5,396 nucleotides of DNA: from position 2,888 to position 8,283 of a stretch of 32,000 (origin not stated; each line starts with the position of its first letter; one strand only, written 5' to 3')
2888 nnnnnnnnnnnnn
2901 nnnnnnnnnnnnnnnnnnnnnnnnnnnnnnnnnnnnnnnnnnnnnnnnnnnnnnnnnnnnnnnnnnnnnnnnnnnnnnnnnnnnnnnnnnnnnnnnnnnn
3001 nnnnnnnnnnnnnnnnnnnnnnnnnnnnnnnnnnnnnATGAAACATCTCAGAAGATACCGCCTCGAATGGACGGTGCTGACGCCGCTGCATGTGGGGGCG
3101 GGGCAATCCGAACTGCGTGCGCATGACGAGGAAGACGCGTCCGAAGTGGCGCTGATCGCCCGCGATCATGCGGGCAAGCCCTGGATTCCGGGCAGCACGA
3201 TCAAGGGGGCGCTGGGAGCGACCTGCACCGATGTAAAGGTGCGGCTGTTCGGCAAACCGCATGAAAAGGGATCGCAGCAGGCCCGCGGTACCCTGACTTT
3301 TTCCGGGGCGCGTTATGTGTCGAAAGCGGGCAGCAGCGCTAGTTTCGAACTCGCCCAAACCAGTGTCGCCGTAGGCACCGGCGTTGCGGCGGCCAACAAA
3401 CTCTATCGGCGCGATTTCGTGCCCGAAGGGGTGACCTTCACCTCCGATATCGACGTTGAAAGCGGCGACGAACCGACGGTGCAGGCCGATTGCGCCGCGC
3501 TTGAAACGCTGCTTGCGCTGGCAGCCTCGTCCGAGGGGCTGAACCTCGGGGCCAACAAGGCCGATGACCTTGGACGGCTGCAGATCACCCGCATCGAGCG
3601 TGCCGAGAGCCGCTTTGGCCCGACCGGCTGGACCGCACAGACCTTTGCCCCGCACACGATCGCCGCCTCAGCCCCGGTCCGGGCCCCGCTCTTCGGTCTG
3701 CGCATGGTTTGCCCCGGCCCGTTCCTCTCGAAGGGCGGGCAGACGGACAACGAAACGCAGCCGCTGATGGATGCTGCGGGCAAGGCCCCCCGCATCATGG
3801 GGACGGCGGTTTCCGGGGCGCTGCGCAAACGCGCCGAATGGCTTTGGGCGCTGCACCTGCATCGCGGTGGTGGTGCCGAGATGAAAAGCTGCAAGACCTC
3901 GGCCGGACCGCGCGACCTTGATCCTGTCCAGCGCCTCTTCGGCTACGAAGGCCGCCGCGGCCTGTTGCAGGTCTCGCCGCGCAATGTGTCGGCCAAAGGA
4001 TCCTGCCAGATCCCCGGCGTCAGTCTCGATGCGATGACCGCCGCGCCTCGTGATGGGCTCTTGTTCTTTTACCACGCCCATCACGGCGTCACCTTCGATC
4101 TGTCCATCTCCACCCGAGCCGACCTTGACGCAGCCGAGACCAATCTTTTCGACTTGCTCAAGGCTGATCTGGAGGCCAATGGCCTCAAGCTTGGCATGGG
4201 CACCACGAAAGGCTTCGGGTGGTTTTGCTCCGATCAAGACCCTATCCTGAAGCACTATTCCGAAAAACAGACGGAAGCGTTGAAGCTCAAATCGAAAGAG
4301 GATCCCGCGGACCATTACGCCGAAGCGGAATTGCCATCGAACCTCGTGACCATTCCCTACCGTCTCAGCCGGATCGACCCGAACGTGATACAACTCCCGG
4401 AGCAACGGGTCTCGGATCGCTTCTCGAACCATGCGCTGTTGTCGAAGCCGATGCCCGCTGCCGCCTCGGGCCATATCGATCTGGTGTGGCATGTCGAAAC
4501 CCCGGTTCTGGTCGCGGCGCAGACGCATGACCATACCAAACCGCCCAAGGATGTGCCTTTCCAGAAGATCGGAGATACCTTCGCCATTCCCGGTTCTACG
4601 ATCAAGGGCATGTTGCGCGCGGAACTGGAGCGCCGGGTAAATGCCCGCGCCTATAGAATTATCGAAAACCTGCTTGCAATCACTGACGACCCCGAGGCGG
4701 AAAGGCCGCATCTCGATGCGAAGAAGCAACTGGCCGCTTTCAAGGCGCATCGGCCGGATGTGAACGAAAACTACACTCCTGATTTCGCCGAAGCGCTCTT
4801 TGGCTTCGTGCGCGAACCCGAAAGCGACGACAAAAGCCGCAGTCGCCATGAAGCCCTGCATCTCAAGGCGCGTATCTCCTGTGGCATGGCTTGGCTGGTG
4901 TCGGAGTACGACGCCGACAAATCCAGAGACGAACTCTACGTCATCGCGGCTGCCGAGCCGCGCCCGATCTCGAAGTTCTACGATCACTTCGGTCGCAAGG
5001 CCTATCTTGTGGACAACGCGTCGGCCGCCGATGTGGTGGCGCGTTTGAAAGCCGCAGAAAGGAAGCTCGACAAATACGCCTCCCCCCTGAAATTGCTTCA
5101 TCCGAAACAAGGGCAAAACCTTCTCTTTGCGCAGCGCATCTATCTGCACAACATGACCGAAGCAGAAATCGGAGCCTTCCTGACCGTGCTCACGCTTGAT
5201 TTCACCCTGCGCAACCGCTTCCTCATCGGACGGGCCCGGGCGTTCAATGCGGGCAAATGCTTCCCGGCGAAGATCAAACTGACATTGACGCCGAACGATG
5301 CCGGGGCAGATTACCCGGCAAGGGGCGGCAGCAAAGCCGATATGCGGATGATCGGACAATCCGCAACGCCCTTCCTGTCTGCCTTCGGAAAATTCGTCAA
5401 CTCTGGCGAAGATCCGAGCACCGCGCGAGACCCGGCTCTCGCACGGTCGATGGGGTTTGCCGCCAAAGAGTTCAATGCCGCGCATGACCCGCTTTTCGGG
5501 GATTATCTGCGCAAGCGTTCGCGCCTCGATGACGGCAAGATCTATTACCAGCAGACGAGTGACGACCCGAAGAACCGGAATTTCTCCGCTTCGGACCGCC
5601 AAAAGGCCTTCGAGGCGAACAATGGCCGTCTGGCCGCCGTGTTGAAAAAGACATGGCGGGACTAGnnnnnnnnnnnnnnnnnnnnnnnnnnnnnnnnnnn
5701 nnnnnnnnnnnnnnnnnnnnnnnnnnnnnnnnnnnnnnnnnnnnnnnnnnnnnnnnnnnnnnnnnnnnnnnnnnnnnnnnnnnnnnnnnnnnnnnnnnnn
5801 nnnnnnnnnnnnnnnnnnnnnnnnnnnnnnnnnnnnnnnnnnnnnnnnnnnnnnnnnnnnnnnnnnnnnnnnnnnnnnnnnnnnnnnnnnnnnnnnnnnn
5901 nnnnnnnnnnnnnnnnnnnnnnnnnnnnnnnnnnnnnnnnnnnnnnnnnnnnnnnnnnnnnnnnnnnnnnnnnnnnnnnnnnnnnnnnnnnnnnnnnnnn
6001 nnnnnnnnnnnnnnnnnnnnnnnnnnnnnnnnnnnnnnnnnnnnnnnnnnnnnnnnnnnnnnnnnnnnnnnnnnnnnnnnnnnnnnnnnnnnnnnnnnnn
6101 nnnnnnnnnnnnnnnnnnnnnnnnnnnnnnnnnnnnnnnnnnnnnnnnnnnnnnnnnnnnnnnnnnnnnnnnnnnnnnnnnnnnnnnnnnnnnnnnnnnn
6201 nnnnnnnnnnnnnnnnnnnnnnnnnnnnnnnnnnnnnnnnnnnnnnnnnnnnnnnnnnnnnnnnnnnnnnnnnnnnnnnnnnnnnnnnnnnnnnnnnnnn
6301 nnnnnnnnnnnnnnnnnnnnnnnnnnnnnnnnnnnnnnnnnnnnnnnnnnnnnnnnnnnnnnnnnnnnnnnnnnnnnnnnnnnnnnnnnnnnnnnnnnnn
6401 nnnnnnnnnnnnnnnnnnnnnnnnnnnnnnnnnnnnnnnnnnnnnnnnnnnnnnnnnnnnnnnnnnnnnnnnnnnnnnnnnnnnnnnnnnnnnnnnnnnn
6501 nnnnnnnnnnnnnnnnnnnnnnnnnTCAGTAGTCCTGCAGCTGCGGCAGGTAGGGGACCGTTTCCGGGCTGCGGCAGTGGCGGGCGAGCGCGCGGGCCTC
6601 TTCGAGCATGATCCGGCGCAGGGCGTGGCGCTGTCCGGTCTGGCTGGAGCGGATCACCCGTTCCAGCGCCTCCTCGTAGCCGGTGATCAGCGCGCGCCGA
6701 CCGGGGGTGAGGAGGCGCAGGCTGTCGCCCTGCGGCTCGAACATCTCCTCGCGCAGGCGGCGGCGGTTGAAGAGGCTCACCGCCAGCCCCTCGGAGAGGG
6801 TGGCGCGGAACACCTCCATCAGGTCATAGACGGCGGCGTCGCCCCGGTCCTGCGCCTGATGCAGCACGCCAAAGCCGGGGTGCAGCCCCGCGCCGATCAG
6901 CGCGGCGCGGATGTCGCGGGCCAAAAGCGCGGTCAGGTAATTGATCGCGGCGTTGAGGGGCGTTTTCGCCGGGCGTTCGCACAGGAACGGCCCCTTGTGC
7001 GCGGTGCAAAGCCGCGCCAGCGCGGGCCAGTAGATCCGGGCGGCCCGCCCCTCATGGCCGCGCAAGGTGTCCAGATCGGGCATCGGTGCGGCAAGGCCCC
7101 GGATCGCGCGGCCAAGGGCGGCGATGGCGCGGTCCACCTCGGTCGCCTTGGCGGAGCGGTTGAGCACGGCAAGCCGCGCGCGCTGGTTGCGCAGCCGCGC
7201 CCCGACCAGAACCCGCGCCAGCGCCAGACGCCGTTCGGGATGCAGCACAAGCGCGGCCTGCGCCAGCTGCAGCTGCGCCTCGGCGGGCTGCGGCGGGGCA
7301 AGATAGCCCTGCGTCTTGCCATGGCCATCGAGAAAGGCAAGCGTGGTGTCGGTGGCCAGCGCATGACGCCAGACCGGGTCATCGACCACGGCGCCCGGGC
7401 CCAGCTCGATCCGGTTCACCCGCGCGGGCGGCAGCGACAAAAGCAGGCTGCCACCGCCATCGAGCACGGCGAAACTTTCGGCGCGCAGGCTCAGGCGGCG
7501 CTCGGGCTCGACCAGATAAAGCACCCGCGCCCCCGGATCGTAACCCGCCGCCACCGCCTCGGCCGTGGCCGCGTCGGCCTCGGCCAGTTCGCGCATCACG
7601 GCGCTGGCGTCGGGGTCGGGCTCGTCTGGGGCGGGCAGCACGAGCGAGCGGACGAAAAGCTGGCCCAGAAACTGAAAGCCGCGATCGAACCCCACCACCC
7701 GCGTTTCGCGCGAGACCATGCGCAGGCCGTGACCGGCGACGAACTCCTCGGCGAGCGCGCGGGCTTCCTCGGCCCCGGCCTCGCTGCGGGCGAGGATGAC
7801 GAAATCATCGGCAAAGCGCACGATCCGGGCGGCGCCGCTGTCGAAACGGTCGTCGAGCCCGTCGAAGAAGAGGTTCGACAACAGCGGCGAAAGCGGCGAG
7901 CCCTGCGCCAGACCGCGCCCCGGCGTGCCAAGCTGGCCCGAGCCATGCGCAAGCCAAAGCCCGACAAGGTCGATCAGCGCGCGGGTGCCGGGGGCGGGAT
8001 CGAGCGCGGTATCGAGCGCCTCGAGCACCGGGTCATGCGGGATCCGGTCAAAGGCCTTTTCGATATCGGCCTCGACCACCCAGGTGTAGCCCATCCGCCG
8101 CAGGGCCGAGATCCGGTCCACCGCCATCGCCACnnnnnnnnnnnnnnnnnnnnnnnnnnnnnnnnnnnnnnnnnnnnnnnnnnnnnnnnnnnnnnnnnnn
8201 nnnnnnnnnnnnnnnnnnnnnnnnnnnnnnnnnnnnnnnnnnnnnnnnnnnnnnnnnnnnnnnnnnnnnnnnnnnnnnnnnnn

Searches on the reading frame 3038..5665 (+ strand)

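Call 7: search_protein_families(library=pfam, proteins=[window:3038-5665:+], max_evalue=0.001)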
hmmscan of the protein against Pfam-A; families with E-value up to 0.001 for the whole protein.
window:3038-5665:+ (875 aa): 1 family
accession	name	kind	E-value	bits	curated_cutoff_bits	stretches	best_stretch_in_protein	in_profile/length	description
PF03787.20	RAMPs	-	6.3e-26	92.5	22.1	3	12-174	3-181/189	RAMP superfamily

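Call 80: search_protein_families(library=padloc, proteins=[window:3038-5665:+], max_evalue=0.001)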
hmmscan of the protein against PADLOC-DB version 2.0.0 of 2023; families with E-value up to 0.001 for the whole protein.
window:3038-5665:+ (875 aa): 36 families (the best 25 are shown)
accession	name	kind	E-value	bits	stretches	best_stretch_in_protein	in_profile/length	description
PDLC01407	Csm3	-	2.9e-25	87.5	3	452-531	13-88/519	"CAS-III-A,CAS-III-D; effector_G7"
PDLC01442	Csm3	-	4.4e-23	80.2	3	7-186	10-183/208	"CAS-III-A,CAS-III-D; effector_G7"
PDLC01013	Csm3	-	1.7e-20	71.6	2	449-531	21-107/650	Csm3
PDLC01613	Csm3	-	4e-20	71.4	2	12-63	3-37/177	"CAS-III-A,CAS-III-D; effector_G7"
PDLC01339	Csm3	-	8.5e-19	67.2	2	13-60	1-31/163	"CAS-III-A,CAS-III-D; effector_G7"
PDLC02115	Cas7_IIId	-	4.1e-17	60.5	2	12-187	11-178/486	-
PDLC01296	Csm3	-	7.6e-17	59.9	1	484-542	10-62/192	"CAS-III-A,CAS-III-D; effector_G7"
PDLC02111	Cas7_IIId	-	7.6e-17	59.3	1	9-191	14-183/417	-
PDLC01017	Csm3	-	1.4e-16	59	2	490-539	21-72/257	Csm3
PDLC01015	Csm3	-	2e-16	59.6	2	13-140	1-139/178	Csm3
PDLC01016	Csm3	-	8.6e-16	56.9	2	487-604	6-86/189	Csm3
PDLC02108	Cas7_IIId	-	2.3e-13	48.2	2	469-531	27-86/540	-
PDLC02107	Cas7_IIId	-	3.2e-12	44.1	1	14-189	15-186/426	-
PDLC02116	Cas7_IIId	-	1.7e-11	41.7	1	474-530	42-89/617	-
PDLC01441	Cmr4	-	2e-10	38.9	1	13-93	9-81/245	"CAS-III-B,CAS-III-C; effector_G7"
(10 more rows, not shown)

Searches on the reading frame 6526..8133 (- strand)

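Call 80: search_protein_families(library=padloc, proteins=[window:6526-8133:-], max_evalue=0.001)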
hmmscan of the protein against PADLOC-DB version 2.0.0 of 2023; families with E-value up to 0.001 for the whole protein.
window:6526-8133:- (535 aa): 74 families (the best 25 are shown)
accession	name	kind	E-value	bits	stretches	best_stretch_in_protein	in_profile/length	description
PDLC01608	Cas1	-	4.1e-54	181.9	1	205-488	1-276/276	"CAS-I,CAS-II,CAS-III,CAS-IV,CAS-V,CAS-VI; acquisition_1"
PDLC02063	Cas1_IIIb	-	2.2e-53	179.7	1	3-520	119-603/617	-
PDLC01248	Cas1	-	6.5e-52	174.8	1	204-521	2-288/289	"CAS-I,CAS-II,CAS-III,CAS-IV,CAS-V,CAS-VI; acquisition_1"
PDLC00927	Cas1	-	6.6e-52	174.7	1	205-522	2-321/327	CRISPR-associated endonuclease Cas1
PDLC00928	Cas1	-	5.6e-47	158.3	1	204-521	2-314/315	Cas1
PDLC01449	Cas1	-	2.8e-45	152.7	1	206-521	5-281/285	"CAS-I,CAS-II,CAS-III,CAS-IV,CAS-V,CAS-VI; acquisition_1"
PDLC01747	Cas1g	-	9.8e-44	147.8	1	198-520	193-510/523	-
PDLC00923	Cas1c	-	5.2e-43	145.6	1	205-522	6-330/340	"CRISPR-associated endonuclease Cas1, subtype I-C/DVULG"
PDLC01334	Cas1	-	2.5e-42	143.4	1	205-522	5-327/336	"CAS-I,CAS-II,CAS-III,CAS-IV,CAS-V,CAS-VI; acquisition_1"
PDLC01743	Cas1c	-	6.2e-42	142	1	203-522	6-326/337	-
PDLC02025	Cas1d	-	3e-39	133.4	1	203-521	2-305/316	-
PDLC01249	Cas1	-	5e-39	132.3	1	205-464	1-245/246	"CAS-I,CAS-II,CAS-III,CAS-IV,CAS-V,CAS-VI; acquisition_1"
PDLC01136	RT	-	6.6e-39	131.9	1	2-162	114-260/263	RT (reverse transcriptase)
PDLC00922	Cas1a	-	3e-30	103.5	1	203-518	12-332/347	"CRISPR-associated endonuclease Cas1, subtype MYXAN"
PDLC02067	Cas1b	-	7.5e-30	102.2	1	254-517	250-517/533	-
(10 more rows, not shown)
